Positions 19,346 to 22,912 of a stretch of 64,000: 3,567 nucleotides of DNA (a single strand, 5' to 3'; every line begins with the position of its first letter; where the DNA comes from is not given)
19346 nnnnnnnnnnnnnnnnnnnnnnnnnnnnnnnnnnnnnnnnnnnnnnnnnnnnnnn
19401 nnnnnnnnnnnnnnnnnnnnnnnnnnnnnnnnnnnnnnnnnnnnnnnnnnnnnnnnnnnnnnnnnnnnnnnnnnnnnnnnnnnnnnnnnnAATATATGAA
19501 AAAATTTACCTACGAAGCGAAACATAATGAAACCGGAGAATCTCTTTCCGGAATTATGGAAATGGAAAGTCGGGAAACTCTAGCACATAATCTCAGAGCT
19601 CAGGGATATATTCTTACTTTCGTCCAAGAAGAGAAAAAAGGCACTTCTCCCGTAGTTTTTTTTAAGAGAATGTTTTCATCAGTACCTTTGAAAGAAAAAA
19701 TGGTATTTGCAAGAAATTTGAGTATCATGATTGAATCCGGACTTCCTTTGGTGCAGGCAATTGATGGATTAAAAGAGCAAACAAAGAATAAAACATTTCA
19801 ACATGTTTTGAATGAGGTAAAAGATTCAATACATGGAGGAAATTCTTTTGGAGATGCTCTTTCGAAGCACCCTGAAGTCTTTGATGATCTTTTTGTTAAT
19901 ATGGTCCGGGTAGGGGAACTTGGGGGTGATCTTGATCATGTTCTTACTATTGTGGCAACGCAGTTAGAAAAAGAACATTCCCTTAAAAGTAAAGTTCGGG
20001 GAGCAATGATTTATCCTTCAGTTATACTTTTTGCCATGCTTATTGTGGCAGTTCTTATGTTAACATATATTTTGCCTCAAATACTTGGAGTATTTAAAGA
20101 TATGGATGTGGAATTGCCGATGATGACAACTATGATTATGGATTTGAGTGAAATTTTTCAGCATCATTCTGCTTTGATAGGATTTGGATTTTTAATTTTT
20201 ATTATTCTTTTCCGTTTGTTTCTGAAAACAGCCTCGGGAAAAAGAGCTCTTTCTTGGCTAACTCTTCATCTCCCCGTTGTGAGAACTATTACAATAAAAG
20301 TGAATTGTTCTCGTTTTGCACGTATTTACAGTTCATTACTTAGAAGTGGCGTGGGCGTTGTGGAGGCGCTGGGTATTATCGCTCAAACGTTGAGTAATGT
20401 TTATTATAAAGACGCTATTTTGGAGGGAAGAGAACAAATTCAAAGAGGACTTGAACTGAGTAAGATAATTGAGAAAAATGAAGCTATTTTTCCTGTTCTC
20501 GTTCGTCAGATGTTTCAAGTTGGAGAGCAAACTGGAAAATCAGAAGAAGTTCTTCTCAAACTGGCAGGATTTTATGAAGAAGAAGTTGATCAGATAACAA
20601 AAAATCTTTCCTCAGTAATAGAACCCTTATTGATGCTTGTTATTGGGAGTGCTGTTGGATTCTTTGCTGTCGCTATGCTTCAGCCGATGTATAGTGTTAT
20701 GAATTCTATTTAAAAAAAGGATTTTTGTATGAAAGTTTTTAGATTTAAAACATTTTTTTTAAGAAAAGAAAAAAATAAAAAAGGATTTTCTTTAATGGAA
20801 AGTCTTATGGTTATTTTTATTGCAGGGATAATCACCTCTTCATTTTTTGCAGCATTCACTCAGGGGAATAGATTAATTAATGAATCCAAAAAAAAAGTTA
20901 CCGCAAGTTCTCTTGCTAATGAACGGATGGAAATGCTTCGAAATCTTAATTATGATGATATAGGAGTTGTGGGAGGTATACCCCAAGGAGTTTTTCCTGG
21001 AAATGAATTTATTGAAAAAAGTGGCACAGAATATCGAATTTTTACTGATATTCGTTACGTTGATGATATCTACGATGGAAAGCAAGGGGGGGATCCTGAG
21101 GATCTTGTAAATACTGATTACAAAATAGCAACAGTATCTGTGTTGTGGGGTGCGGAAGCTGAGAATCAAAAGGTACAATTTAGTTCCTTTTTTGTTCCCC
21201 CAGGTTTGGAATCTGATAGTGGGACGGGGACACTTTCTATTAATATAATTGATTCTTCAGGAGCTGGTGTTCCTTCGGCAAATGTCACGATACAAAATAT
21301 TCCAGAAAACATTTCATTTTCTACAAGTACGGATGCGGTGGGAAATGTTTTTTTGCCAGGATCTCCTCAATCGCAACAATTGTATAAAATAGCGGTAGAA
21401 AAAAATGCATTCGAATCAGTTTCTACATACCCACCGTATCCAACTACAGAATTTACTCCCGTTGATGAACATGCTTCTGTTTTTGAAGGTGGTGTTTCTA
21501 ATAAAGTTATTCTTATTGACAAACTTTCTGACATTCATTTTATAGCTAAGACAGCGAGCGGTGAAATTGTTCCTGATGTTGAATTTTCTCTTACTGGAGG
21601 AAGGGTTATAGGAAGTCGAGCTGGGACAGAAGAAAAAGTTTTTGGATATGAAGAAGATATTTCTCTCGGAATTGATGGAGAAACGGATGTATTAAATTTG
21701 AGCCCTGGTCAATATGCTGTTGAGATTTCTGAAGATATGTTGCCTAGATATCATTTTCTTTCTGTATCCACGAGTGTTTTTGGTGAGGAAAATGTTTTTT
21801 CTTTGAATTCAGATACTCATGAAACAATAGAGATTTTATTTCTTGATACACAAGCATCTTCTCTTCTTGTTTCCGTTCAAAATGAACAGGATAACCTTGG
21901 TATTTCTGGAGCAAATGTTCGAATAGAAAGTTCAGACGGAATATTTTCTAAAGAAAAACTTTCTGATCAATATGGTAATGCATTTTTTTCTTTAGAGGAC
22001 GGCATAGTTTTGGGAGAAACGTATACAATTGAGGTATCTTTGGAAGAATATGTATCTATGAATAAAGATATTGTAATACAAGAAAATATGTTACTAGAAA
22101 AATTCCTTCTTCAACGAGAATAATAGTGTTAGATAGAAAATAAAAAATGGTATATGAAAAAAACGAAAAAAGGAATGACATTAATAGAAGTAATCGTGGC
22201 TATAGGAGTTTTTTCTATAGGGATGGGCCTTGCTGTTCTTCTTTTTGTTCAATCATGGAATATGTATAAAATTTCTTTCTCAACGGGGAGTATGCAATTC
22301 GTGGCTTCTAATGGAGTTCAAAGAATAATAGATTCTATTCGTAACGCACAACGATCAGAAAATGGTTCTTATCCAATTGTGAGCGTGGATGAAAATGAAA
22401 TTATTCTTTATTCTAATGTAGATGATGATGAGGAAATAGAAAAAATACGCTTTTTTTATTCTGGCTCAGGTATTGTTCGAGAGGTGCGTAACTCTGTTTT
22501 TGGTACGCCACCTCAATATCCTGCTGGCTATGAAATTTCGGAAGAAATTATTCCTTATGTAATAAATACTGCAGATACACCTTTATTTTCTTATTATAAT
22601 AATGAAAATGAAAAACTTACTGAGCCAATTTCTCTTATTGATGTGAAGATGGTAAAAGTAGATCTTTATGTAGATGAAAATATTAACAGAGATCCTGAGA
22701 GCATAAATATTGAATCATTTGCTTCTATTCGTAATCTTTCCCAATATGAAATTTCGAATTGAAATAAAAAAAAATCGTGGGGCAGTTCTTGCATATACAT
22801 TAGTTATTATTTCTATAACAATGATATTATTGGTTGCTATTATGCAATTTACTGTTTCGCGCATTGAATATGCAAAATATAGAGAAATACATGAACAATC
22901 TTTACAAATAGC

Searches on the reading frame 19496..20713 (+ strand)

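Call 65: search_protein_families(library=pfam, proteins=[window:19496-20713:+])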
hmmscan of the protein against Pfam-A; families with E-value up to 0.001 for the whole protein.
window:19496-20713:+ (405 aa): 1 family
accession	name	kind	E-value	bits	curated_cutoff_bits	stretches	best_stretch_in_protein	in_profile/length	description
PF00482.28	T2SSF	-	1.2e-57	193.7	25.2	2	71-194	1-125/125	Type II secretion system (T2SS), protein F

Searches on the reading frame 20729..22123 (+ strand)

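Call 65: search_protein_families(library=pfam, proteins=[window:20729-22123:+])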
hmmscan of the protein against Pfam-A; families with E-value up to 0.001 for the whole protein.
window:20729-22123:+ (464 aa): 2 families
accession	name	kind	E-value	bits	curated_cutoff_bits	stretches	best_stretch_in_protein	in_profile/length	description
PF13620.12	CarboxypepD_reg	-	5.7e-12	46.3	32.3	1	169-232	2-63/82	Carboxypeptidase regulatory-like domain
PF07963.17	N_methyl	-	0.00068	19.5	21.2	0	15-37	2-24/27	Prokaryotic N-terminal methylation motif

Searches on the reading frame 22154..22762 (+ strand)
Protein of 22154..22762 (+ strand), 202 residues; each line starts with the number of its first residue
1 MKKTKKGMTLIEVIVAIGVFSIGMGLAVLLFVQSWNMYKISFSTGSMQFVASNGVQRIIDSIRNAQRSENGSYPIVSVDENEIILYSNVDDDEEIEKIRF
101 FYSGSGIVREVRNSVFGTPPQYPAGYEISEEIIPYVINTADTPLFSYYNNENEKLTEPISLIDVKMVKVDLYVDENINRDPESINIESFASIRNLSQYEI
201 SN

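Call 65: search_protein_families(library=pfam, proteins=[window:22154-22762:+])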
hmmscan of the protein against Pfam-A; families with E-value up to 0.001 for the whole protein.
window:22154-22762:+ (202 aa): 1 family
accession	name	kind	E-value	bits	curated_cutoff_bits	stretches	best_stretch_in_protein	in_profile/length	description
PF07963.17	N_methyl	-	4.9e-07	29.5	21.2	1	3-27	2-26/27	Prokaryotic N-terminal methylation motif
